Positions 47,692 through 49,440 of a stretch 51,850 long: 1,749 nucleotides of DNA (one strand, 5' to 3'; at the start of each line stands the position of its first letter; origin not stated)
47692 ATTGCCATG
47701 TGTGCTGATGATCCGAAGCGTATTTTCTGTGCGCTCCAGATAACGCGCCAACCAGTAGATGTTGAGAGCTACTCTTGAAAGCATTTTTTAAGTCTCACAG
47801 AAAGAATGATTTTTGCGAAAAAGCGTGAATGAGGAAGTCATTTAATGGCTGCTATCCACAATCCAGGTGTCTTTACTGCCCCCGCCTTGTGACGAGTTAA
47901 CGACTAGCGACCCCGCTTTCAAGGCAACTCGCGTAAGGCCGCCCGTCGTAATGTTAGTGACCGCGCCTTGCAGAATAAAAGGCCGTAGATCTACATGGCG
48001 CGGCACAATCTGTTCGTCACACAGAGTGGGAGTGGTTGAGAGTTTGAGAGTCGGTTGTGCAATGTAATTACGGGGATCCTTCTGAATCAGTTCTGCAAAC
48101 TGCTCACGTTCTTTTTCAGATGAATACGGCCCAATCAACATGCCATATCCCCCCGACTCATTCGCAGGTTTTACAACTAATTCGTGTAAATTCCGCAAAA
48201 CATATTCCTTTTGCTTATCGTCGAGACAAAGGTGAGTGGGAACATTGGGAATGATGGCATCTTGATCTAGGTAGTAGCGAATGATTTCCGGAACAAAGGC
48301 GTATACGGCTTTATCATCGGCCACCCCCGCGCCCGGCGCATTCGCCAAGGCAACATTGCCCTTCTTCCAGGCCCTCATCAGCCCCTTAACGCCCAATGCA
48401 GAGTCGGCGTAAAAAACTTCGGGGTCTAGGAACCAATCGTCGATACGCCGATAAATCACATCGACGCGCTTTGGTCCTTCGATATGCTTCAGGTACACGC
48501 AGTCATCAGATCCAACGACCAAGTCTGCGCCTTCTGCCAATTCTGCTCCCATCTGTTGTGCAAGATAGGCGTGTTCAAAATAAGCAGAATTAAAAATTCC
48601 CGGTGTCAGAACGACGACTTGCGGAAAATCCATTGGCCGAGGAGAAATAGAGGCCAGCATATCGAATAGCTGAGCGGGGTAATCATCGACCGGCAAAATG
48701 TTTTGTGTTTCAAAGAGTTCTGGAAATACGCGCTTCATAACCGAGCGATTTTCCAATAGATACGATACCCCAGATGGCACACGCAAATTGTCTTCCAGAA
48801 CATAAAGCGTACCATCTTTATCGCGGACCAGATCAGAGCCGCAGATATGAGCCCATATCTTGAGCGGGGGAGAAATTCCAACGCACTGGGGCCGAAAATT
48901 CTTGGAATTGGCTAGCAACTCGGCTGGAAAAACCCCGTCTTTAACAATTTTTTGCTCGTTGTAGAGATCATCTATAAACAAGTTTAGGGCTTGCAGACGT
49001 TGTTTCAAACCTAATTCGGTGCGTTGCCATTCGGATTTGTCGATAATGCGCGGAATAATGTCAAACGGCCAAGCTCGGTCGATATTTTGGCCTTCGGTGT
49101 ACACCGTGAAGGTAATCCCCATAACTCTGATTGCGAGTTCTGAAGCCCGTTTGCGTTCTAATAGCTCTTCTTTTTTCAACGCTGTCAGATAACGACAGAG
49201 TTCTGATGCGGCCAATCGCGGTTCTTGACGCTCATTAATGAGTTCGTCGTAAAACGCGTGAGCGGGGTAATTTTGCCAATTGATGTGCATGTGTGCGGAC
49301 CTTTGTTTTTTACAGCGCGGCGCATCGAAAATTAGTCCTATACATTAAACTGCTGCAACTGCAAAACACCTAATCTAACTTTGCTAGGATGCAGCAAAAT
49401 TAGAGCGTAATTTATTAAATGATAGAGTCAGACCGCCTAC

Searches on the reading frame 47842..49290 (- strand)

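Call 97: search_protein_families(library=pfam, proteins=[window:47842-49290:-], max_evalue=0.001)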
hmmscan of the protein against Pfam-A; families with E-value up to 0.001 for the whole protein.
window:47842-49290:- (482 aa): 2 families
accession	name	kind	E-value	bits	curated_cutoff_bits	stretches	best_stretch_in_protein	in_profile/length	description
PF14403.11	CP_ATPgrasp_2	-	6.2e-162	539.2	32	1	80-456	1-374/374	Circularly permuted ATP-grasp type 2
PF04174.18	CP_ATPgrasp_1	-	5.5e-136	453.3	23.1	1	80-412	1-332/332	A circularly permuted ATPgrasp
